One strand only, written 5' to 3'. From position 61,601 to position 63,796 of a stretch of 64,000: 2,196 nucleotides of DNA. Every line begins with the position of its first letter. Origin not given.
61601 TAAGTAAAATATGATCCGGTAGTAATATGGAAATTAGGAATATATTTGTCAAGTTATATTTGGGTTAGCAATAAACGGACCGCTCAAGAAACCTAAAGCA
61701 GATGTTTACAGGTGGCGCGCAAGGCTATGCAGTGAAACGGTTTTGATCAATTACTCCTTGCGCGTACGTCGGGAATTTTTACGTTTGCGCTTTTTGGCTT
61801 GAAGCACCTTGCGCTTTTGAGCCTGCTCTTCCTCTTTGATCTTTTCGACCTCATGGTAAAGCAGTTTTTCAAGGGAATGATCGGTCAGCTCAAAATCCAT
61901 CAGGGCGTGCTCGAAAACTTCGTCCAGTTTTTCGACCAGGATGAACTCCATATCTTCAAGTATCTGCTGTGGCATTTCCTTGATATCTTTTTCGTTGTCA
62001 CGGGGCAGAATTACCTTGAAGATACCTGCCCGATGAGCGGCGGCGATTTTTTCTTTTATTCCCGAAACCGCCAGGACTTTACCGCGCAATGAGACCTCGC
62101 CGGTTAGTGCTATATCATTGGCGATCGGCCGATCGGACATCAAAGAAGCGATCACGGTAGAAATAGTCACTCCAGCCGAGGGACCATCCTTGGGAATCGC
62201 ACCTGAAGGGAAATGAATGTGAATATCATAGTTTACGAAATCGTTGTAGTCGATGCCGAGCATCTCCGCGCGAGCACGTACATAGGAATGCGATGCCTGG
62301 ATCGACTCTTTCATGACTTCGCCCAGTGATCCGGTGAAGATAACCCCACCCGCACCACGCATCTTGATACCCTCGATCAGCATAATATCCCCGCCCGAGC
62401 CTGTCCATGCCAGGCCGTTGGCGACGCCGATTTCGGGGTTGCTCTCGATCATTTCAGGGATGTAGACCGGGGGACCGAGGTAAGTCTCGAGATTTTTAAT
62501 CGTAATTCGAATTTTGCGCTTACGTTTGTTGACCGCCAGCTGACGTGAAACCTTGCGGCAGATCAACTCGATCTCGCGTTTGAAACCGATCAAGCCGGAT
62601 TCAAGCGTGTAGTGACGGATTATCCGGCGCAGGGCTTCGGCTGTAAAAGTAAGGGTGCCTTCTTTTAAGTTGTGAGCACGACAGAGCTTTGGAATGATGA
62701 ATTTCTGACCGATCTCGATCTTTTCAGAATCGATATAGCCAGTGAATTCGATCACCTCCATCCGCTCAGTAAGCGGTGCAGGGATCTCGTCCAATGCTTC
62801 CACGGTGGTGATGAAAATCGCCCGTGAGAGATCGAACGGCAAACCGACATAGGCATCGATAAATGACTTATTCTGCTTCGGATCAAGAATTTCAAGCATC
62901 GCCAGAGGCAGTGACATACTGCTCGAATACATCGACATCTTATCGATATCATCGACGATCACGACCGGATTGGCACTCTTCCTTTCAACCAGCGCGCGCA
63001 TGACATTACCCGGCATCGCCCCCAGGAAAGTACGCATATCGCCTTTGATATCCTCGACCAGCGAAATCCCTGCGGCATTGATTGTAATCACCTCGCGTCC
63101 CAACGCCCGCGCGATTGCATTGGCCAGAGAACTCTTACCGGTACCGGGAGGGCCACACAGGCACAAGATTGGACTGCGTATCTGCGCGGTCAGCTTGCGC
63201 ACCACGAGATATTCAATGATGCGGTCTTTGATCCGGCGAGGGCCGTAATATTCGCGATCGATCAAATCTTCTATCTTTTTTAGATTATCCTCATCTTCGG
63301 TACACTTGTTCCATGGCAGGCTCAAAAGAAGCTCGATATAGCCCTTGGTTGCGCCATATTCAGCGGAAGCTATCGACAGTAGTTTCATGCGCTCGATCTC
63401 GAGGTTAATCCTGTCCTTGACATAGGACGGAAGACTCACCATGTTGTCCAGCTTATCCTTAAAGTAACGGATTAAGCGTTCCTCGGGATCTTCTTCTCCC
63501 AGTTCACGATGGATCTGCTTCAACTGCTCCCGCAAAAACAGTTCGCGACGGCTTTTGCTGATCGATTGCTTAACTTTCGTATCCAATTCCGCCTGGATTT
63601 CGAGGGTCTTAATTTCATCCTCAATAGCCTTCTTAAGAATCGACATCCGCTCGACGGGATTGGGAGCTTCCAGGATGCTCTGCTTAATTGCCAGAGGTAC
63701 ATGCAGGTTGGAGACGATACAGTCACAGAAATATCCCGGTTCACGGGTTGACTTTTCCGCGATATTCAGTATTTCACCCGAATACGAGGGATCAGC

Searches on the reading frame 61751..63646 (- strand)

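Call 24: search_protein_families(library=pfam, proteins=[window:61751-63646:-], max_evalue=0.01)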
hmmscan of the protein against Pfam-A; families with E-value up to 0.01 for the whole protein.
window:61751-63646:- (631 aa): 20 families
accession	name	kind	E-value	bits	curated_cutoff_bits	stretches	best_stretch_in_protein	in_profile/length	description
PF05362.19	Lon_C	-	7.5e-82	274.3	21.1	1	381-583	2-204/205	Lon protease (S16) C-terminal proteolytic domain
PF00004.35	AAA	-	6.4e-18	65.9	21.2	1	161-302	1-129/131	ATPase family associated with various cellular activities (AAA)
PF22667.2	Lon_lid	-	3.7e-14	52.5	27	1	324-378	2-56/57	Lon protease AAA+ ATPase lid domain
PF13401.12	AAA_22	-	9.7e-08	32.8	27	1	160-254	7-104/130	AAA domain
PF13541.12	ChlI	-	1.4e-07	31.9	27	1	447-551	20-121/121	Subunit ChlI of Mg-chelatase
PF07728.20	AAA_5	-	1.8e-06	28.4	22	1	161-238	2-79/139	AAA domain (dynein-related subfamily)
PF13191.12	AAA_16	-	4.9e-06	27.6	32.6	1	157-222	23-85/167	AAA ATPase domain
PF08298.17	AAA_PrkA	-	0.00011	21.8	25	1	128-185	56-112/358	PrkA AAA domain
PF00493.29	MCM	-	0.00032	20.3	23.3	1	114-240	7-136/224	MCM P-loop domain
PF03193.22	RsgA_GTPase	-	0.00034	20.9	30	1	143-189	91-137/174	RsgA GTPase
PF13521.12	AAA_28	-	0.00042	21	27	1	162-188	3-29/164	AAA domain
PF00910.28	RNA_helicase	-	0.00058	20.7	21.5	1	161-199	1-27/105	RNA helicase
PF03215.21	Rad17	-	0.001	19.5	23.8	0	143-188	31-75/186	Rad17 P-loop domain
PF05496.18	RuvB_N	-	0.0014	18.9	27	1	132-200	8-75/159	Holliday junction DNA helicase RuvB P-loop domain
PF13671.12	AAA_33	-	0.003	18.3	27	1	161-190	2-31/143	AAA domain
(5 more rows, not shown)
